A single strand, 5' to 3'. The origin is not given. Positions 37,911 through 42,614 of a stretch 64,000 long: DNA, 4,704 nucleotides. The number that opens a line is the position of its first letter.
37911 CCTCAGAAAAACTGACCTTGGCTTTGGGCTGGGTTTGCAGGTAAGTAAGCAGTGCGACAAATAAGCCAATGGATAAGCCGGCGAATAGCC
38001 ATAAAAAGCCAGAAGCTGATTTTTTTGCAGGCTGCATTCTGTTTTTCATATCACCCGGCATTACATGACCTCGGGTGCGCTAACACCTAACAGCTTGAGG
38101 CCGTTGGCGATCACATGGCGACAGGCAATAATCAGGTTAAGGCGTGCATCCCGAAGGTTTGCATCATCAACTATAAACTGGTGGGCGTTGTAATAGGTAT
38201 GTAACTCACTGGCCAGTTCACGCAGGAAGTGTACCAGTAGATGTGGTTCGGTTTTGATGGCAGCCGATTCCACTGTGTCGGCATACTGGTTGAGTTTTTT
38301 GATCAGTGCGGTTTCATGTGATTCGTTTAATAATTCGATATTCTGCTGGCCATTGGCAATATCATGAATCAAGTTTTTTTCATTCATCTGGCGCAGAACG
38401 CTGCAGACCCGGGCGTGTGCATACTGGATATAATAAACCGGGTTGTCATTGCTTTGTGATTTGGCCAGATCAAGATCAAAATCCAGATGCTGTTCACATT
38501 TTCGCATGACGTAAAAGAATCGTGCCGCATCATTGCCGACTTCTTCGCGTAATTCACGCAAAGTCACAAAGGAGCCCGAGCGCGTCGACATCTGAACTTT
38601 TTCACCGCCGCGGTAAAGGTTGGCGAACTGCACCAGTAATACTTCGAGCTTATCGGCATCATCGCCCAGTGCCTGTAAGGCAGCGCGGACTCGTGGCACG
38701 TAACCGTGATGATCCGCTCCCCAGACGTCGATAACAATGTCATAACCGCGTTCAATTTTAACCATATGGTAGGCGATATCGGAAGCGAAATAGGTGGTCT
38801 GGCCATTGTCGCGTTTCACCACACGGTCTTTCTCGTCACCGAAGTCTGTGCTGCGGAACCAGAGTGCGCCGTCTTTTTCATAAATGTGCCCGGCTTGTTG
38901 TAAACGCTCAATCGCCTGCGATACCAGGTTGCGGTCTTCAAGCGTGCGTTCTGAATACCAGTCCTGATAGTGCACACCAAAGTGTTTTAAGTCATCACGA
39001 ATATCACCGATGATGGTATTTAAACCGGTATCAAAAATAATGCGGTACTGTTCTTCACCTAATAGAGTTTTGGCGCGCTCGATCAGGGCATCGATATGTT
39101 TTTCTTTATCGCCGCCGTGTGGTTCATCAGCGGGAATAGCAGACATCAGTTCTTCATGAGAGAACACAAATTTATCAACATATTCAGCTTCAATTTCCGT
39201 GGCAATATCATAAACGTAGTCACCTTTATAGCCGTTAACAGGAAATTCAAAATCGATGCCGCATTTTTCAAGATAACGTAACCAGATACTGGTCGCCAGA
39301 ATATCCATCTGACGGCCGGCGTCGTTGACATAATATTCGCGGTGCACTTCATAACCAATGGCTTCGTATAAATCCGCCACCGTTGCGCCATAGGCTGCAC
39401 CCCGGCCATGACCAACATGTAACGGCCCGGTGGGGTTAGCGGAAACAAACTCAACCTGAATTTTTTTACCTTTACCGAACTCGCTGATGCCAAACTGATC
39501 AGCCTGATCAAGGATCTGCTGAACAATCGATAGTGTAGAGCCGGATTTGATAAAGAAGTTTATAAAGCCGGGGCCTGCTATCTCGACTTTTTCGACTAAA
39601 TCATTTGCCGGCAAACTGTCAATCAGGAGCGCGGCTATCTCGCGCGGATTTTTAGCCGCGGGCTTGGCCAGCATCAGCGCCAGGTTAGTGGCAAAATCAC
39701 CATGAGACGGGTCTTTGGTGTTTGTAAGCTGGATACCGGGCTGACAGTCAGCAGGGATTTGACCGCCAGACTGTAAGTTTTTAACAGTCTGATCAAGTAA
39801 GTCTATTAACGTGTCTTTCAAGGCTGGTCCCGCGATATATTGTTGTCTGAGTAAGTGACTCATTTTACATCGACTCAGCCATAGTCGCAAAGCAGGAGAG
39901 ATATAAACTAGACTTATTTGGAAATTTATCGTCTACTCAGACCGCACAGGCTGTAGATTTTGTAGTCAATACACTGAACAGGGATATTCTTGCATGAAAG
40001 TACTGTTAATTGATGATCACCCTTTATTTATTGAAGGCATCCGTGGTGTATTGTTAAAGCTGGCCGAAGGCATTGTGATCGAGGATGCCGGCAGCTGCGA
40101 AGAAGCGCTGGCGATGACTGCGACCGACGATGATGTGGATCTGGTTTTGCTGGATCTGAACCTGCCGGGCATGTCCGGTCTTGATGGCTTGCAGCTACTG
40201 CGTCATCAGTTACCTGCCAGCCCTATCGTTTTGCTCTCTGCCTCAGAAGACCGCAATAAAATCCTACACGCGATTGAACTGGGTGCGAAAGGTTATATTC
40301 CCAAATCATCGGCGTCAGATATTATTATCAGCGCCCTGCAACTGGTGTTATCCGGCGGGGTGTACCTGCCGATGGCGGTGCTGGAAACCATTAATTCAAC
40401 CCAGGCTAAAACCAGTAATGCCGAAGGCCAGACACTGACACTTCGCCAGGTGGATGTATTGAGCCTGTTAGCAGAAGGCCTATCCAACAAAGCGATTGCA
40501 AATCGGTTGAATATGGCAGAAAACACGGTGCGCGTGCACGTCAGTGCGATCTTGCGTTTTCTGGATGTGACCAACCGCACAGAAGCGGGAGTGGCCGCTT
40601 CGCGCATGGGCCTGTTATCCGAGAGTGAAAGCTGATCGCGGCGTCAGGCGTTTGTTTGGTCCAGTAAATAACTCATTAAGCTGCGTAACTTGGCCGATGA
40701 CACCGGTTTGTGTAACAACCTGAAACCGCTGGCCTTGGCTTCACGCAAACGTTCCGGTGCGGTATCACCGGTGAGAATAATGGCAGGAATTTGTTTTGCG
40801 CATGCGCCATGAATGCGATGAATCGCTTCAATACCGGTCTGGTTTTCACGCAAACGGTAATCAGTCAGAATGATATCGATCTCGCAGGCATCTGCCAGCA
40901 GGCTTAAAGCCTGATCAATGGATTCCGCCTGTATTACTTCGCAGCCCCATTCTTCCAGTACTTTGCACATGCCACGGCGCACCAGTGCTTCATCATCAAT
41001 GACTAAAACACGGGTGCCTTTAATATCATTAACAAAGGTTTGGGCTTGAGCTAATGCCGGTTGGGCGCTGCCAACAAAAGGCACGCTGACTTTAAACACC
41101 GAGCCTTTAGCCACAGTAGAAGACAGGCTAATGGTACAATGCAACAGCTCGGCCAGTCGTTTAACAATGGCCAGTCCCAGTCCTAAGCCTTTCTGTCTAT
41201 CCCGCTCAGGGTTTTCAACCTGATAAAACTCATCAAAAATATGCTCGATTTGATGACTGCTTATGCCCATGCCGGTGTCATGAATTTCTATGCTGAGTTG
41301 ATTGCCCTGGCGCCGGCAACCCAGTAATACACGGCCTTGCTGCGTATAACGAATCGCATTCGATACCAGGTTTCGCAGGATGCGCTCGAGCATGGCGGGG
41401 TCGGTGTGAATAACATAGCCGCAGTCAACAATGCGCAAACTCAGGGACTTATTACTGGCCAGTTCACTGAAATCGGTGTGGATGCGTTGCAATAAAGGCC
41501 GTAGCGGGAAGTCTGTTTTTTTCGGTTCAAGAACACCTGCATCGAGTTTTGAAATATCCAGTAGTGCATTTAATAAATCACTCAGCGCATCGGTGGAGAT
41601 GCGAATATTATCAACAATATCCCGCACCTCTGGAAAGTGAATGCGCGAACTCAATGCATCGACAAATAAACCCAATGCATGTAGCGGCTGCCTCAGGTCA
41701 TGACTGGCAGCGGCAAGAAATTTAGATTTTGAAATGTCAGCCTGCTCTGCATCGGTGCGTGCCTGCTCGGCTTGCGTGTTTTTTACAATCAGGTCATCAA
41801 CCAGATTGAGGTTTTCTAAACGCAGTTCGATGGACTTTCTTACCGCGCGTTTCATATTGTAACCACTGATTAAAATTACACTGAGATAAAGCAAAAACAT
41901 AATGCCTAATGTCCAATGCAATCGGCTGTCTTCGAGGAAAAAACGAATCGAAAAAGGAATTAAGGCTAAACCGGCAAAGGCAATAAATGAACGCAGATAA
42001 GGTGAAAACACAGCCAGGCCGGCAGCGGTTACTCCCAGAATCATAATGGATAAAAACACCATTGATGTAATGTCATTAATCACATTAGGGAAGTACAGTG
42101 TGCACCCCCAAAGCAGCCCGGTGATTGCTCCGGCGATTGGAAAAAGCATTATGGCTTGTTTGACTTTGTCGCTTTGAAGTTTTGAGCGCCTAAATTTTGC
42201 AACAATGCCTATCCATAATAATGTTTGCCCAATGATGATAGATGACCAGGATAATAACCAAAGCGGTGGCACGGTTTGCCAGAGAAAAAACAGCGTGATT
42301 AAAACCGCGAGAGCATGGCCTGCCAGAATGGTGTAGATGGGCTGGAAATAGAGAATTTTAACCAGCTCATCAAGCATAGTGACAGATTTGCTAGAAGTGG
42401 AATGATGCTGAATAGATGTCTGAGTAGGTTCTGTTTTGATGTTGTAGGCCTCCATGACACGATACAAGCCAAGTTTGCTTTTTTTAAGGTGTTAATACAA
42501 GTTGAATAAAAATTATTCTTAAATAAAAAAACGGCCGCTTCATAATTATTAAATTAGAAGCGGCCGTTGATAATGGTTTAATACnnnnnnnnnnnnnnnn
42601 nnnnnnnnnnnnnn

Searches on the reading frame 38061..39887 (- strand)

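Call 9: search_protein_families(library=pfam, proteins=[window:38061-39887:-], max_evalue=0.001)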
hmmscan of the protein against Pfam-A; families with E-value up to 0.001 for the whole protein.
window:38061-39887:- (608 aa): 4 families
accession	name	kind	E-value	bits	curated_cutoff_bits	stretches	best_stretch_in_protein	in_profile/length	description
PF05746.21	DALR_1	-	5.6e-31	107.5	22.3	1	487-608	1-117/117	DALR anticodon binding domain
PF03485.21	Arg_tRNA_synt_N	-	1.6e-24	86.8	21.5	1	27-113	3-85/85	Arginyl tRNA synthetase N terminal domain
PF00750.26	tRNA-synt_1d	-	6.9e-24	84.9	23.3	2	122-201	2-80/349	tRNA synthetases class I (R), catalytic domain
PF09334.17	tRNA-synt_1g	-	1e-05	25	20.1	0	295-348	73-126/391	tRNA synthetases class I (M)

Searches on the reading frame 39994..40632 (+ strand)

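Call 9: search_protein_families(library=pfam, proteins=[window:39994-40632:+], max_evalue=0.001)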
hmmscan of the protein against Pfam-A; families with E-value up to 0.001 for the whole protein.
window:39994-40632:+ (213 aa): 3 families
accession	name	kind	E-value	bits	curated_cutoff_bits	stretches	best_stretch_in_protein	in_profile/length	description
PF00072.30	Response_reg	-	1.8e-23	83.2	30.2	1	3-115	1-110/111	Response regulator receiver domain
PF00196.25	GerE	-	2.5e-16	59.5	23.5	1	146-198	1-53/57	Bacterial regulatory proteins, luxR family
PF08281.18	Sigma70_r4_2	-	6.3e-05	23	25.7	1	147-189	10-53/54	Sigma-70, region 4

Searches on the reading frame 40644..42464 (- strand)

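Call 9: search_protein_families(library=pfam, proteins=[window:40644-42464:-], max_evalue=0.001)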
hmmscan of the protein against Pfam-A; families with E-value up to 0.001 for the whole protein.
window:40644-42464:- (606 aa): 4 families
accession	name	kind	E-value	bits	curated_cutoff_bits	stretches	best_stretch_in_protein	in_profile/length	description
PF02518.31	HATPase_c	-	4.7e-24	85.4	26.4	1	355-463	2-109/111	Histidine kinase-, DNA gyrase B-, and HSP90-like ATPase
PF00072.30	Response_reg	-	6.1e-15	55.8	30.2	1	486-595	1-108/111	Response regulator receiver domain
PF00512.31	HisKA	-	2.9e-14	53.3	26.9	1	245-310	1-66/66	His Kinase A (phospho-acceptor) domain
PF13581.12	HATPase_c_2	-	8e-05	23.1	27.4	1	366-441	39-112/127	Histidine kinase-like ATPase domain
